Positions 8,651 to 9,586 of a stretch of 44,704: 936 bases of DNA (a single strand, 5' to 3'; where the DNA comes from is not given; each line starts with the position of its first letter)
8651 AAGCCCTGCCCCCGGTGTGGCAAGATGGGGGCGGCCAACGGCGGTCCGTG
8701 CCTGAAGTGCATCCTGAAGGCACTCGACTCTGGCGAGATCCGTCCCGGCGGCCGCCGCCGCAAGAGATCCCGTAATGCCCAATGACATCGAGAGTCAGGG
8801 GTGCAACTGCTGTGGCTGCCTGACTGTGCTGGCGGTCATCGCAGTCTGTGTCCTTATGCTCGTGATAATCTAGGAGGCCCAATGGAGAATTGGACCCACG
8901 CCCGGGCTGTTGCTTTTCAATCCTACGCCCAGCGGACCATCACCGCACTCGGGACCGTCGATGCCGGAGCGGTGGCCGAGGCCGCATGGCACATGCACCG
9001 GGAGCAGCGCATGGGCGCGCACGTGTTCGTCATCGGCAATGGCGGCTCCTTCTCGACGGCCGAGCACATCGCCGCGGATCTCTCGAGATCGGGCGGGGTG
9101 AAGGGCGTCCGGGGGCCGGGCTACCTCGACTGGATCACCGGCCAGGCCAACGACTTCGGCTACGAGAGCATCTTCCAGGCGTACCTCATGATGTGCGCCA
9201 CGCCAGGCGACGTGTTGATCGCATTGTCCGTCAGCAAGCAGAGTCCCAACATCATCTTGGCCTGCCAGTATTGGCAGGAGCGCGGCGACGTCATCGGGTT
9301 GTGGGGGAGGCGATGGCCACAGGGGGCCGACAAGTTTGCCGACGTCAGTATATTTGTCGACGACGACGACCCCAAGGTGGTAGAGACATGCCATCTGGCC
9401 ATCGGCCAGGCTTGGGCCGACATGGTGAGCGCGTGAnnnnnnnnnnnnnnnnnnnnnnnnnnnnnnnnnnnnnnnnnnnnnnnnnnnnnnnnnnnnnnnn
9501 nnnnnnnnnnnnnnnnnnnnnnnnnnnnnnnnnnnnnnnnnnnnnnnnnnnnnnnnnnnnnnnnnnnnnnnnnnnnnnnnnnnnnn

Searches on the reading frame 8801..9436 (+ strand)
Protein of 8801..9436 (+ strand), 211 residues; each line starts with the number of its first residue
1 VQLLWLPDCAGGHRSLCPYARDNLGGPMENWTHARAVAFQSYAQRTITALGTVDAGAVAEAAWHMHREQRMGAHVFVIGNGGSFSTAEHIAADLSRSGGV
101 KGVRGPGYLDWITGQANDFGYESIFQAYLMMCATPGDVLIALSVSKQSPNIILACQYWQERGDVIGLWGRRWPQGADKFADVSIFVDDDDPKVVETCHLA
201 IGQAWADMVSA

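Call 71: search_protein_families(library=pfam, proteins=[window:8801-9436:+], max_evalue=0.01)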
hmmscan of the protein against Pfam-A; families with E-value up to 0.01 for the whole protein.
window:8801-9436:+ (211 aa): 2 families
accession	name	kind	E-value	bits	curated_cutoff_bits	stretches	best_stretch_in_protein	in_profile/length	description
PF13580.11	SIS_2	-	1.2e-08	35.5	27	1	39-167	2-136/138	SIS domain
PF01380.27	SIS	-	0.0041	17.4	25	0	110-162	28-80/131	SIS domain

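Call 72: search_protein_families(library=ncbifam, proteins=[window:8801-9436:+], max_evalue=0.01)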
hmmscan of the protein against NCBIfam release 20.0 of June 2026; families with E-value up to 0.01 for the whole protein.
window:8801-9436:+ (211 aa): 6 families
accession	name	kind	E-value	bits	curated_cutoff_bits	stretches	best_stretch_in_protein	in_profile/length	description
TIGR00441.1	gmhA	equivalog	3.1e-16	59.8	209.45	1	70-201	9-145/154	D-sedoheptulose 7-phosphate isomerase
NF001628.0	PRK00414.1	equivalog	3.1e-13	49.8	265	1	57-186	29-162/192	D-sedoheptulose 7-phosphate isomerase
NF010546.0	PRK13936.1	equivalog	3.7e-13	49.7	276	1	55-209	26-188/197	phosphoheptose isomerase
NF010547.0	PRK13938.1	equivalog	7.2e-13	48.6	320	1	69-207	42-185/196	D-sedoheptulose 7-phosphate isomerase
NF008138.0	PRK10886.1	equivalog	0.0017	18.1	352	1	39-155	9-129/196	DnaA initiator-associating protein DiaA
NF002805.0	PRK02947.1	subfamily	0.0085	15.3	135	0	40-163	5-135/247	sugar isomerase domain-containing protein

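Call 74: find_related_loci(query=window:8882-9436:+, collection=viral_contigs, flank=10000)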
Query window:8882-9436:+ (184 aa) in viral_contigs; peptide patterns used: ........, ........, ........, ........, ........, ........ (x = any residue, [..] = any of these).
1 stretches matched a pattern, but none encodes a relative of the query by tblastn (E <= 1e-3).

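Call 95: find_related_loci(query=A6, collection=viral_contigs, flank=3000)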
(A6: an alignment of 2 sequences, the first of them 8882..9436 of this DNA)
Query A6 (184 aa) in viral_contigs; peptide patterns used: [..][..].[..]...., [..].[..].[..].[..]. (x = any residue, [..] = any of these).
158 stretches matched a pattern; 16 encode a relative of the query (tblastn E <= 1e-3); 16 distinct loci.
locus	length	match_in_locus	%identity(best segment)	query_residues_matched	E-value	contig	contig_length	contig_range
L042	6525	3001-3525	37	12-174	2e-21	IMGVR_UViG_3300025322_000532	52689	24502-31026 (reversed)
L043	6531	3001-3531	38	10-174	9e-21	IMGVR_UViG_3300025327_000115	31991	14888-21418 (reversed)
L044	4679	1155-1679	37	12-174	1e-20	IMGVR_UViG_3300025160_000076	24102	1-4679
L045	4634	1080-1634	36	10-182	2e-20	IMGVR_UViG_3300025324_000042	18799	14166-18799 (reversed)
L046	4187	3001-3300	41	30-124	9e-16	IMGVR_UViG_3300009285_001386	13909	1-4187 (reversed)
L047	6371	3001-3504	31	14-174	1e-14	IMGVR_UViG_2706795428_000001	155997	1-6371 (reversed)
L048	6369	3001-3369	32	10-135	3e-13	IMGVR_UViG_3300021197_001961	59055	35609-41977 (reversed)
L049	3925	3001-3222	44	50-124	4e-13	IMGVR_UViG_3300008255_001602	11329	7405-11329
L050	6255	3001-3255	41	48-131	6e-13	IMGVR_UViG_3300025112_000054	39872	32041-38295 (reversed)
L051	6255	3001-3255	41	48-131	6e-13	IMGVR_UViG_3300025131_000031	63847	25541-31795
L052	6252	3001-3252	43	50-135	1e-12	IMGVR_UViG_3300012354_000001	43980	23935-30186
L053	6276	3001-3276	39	48-135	3e-12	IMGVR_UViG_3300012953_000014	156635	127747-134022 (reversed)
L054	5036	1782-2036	37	46-130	9e-11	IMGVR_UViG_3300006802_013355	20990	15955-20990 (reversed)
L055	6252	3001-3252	38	48-127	3e-10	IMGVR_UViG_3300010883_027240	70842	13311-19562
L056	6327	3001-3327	32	27-135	1e-8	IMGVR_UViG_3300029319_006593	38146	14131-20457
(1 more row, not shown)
